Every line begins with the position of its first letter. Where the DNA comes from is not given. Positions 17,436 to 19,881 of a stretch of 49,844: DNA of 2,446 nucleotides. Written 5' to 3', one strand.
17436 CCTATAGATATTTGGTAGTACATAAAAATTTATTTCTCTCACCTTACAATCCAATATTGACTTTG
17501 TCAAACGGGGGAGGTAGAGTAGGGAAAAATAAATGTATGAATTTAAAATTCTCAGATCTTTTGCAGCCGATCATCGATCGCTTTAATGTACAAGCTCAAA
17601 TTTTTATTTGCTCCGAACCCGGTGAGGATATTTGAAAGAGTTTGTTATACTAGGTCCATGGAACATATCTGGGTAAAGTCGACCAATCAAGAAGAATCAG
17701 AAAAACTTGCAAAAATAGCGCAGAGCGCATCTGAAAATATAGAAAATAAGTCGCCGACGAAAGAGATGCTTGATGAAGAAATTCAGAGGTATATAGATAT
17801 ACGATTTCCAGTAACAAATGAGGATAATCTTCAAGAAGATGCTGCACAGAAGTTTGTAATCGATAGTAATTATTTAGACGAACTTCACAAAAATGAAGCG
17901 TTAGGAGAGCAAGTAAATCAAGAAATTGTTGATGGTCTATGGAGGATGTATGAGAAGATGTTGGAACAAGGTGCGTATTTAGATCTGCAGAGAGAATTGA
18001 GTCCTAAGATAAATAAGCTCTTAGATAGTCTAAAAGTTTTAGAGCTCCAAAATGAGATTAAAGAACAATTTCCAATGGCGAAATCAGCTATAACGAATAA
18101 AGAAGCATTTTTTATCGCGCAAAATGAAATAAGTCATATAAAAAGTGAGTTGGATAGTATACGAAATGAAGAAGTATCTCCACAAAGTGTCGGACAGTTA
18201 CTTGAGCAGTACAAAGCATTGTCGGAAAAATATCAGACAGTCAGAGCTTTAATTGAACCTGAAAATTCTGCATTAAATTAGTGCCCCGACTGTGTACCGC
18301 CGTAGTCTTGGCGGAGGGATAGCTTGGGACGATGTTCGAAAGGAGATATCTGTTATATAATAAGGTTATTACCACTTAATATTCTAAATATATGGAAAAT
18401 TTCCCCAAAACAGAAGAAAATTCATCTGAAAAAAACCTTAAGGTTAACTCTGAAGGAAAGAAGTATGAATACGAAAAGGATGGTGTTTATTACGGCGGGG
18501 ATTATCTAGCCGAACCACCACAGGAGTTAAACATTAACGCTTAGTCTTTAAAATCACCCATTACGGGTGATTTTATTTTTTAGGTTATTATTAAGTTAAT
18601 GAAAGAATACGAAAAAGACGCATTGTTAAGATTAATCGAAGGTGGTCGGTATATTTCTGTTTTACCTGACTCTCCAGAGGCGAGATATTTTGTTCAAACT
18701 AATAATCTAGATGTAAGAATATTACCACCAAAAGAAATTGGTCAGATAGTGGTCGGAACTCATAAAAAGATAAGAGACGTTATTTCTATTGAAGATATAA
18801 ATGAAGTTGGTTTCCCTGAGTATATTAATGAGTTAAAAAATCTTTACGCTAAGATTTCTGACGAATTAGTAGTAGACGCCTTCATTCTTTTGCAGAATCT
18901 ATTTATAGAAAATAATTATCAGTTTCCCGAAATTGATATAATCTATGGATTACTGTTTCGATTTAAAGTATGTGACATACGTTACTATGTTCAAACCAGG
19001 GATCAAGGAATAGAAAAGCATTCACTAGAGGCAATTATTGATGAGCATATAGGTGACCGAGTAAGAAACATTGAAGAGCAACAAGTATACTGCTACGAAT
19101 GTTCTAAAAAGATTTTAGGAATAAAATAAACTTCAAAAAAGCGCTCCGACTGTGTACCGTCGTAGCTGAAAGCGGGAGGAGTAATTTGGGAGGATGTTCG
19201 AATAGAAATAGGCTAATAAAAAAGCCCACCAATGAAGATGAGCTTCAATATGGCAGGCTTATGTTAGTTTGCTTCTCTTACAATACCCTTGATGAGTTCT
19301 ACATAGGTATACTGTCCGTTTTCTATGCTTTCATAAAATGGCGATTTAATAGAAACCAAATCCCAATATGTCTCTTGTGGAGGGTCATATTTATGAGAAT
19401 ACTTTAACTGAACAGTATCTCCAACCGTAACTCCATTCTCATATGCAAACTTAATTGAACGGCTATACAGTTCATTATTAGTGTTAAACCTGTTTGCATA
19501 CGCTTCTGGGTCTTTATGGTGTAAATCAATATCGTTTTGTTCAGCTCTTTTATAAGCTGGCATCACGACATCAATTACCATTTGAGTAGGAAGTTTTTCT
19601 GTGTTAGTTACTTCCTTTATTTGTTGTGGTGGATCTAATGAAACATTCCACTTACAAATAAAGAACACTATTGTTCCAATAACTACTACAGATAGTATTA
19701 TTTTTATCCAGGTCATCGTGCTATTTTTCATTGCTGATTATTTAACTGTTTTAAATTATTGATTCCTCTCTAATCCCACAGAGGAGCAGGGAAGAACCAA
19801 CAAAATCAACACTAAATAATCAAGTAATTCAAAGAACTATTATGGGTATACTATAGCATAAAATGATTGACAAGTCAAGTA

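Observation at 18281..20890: Five co-oriented copies of a ~60-bp repeat with conserved ends and variable centre punctuate an orphan-gene island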

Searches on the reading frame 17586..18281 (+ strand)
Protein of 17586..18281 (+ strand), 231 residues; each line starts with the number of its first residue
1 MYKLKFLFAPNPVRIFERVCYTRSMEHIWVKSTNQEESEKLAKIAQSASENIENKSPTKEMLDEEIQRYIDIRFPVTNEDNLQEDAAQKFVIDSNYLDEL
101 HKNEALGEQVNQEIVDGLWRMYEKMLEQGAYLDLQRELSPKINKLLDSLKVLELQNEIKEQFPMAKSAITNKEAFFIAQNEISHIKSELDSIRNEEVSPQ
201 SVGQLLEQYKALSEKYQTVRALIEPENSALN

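Call 11: search_protein_families(library=pfam, proteins=[window:17586-18281:+], max_evalue=0.01)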
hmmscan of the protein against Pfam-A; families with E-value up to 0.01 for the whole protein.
window:17586-18281:+ (231 aa): 0 families

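Call 23: search_protein_families(library=phrogs, proteins=[window:17586-18281:+], max_evalue=0.1)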
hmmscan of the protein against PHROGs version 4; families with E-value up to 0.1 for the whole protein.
window:17586-18281:+ (231 aa): 2 families
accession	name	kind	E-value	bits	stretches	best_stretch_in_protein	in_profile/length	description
phrog_35045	-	DNA, RNA and nucleotide metabolism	0.054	12.7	1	146-222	568-645/826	DNA primase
phrog_604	-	unknown function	0.066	15.2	0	104-130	17-43/103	-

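Call 24: search_protein_families(library=padloc, proteins=[window:17586-18281:+], max_evalue=0.1)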
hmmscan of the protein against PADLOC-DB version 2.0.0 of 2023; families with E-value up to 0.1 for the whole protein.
window:17586-18281:+ (231 aa): 1 family
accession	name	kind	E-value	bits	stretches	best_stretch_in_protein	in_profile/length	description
PDLC01751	Cas2c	-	0.033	12.7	0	122-161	39-77/95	-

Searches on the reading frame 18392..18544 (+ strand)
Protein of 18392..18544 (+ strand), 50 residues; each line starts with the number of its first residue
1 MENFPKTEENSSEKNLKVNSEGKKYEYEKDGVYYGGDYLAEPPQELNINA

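Call 23: search_protein_families(library=phrogs, proteins=[window:18392-18544:+], max_evalue=0.1)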
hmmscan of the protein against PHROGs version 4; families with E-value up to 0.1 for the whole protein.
window:18392-18544:+ (50 aa): 1 family
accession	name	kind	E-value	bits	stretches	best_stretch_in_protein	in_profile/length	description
phrog_27147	-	unknown function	0.019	15.7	1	8-45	11-48/198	-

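Call 24: search_protein_families(library=padloc, proteins=[window:18392-18544:+], max_evalue=0.1)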
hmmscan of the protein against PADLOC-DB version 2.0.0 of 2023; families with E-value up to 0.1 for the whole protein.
window:18392-18544:+ (50 aa): 0 families

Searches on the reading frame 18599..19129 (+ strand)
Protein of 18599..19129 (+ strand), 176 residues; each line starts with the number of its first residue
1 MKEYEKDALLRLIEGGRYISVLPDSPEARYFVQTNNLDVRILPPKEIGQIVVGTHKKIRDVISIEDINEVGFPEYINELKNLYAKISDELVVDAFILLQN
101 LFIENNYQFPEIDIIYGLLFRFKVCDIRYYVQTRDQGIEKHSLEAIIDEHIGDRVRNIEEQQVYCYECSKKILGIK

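Call 11: search_protein_families(library=pfam, proteins=[window:18599-19129:+], max_evalue=0.01)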
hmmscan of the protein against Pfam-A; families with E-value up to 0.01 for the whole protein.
window:18599-19129:+ (176 aa): 0 families

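Call 15: find_encoding_contigs(protein=window:18599-19129:+, flank=10000, max_places=10)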
Protein window:18599-19129:+ (176 aa): 4 contigs read that carry it; 3 places shown.
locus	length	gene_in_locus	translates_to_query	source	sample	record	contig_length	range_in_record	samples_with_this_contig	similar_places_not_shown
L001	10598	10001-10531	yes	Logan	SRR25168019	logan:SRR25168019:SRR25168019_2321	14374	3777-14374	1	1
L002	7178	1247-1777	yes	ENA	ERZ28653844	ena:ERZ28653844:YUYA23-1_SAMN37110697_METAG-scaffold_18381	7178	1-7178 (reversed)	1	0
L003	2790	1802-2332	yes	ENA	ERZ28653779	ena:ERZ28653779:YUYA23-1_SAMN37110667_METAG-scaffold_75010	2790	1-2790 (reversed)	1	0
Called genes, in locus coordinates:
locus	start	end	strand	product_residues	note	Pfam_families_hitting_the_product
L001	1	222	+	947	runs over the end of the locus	-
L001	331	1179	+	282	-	-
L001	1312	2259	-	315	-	PF00890:FAD_binding_2 (faint), PF01134:GIDA (faint), PF03486:HI0933_like (faint), PF07992:Pyr_redox_2, PF12831:FAD_oxidored (faint), PF13738:Pyr_redox_3, PF00070:Pyr_redox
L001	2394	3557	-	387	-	PF00091:Tubulin, PF12327:FtsZ_C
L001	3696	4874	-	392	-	PF11104:PilM_2, PF02491:SHS2_FTSA, PF14450:FtsA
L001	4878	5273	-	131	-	PF02130:YbeY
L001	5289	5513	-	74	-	-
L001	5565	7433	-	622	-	PF17764:PriA_3primeBD (weak)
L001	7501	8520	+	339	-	PF00022:Actin, PF06723:MreB_Mbl, PF00012:HSP70, PF14450:FtsA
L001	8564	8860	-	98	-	-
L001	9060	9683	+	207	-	-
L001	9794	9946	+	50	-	-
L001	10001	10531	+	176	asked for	-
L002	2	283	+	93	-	?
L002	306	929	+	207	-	-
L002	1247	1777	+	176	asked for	-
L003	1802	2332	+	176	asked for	-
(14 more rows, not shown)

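Call 23: search_protein_families(library=phrogs, proteins=[window:18599-19129:+], max_evalue=0.1)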
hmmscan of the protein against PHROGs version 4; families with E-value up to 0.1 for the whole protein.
window:18599-19129:+ (176 aa): 1 family
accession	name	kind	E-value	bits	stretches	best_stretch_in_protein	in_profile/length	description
phrog_38222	-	unknown function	0.062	14.4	0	145-172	39-65/75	-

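Call 24: search_protein_families(library=padloc, proteins=[window:18599-19129:+], max_evalue=0.1)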
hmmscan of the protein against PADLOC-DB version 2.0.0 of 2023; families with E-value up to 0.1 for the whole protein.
window:18599-19129:+ (176 aa): 0 families

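Call 82: search_protein_representatives(protein=window:18599-19129:+)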
Query: 176 residues. Proteins with E-value up to 0.001 (for the whole library): 17; up to 1e-10: 4; up to 1e-30: 2. The best 17 are listed.
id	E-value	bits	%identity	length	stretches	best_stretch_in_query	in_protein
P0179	1.2e-110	383.3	100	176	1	1-176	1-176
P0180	1.2e-34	135.9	42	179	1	1-174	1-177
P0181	3.4e-21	92.1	37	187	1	6-173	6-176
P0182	2.4e-12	63.3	36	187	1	16-157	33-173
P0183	5.0e-10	55.8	33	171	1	11-168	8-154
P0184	4.5e-08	49.4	30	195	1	3-173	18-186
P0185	5.1e-08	49.2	34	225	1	42-173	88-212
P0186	1.3e-07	47.9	37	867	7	92-123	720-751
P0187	1.8e-07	47.4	31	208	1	36-147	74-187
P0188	2.2e-07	47.2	26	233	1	16-170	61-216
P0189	1.3e-06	44.6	34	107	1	66-170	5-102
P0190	3.4e-06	43.3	31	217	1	38-174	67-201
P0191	1.2e-05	41.5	28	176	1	10-152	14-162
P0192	4.1e-05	39.8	30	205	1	15-151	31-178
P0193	1.3e-04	38.2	26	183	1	10-151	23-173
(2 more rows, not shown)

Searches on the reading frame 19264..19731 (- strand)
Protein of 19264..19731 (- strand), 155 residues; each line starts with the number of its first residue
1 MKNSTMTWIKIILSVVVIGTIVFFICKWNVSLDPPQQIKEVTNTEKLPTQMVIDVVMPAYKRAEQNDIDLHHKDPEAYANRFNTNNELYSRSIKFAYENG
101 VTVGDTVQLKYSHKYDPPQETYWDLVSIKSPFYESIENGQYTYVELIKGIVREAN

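Call 11: search_protein_families(library=pfam, proteins=[window:19264-19731:-], max_evalue=0.01)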
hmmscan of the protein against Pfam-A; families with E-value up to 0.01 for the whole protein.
window:19264-19731:- (155 aa): 0 families

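Call 23: search_protein_families(library=phrogs, proteins=[window:19264-19731:-], max_evalue=0.1)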
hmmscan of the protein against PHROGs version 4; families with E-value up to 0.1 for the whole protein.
window:19264-19731:- (155 aa): 1 family
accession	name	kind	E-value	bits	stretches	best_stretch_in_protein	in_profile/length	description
phrog_35711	-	unknown function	0.015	16.3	1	50-94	15-58/213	-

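Call 24: search_protein_families(library=padloc, proteins=[window:19264-19731:-], max_evalue=0.1)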
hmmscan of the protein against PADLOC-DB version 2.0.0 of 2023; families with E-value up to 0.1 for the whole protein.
window:19264-19731:- (155 aa): 0 families
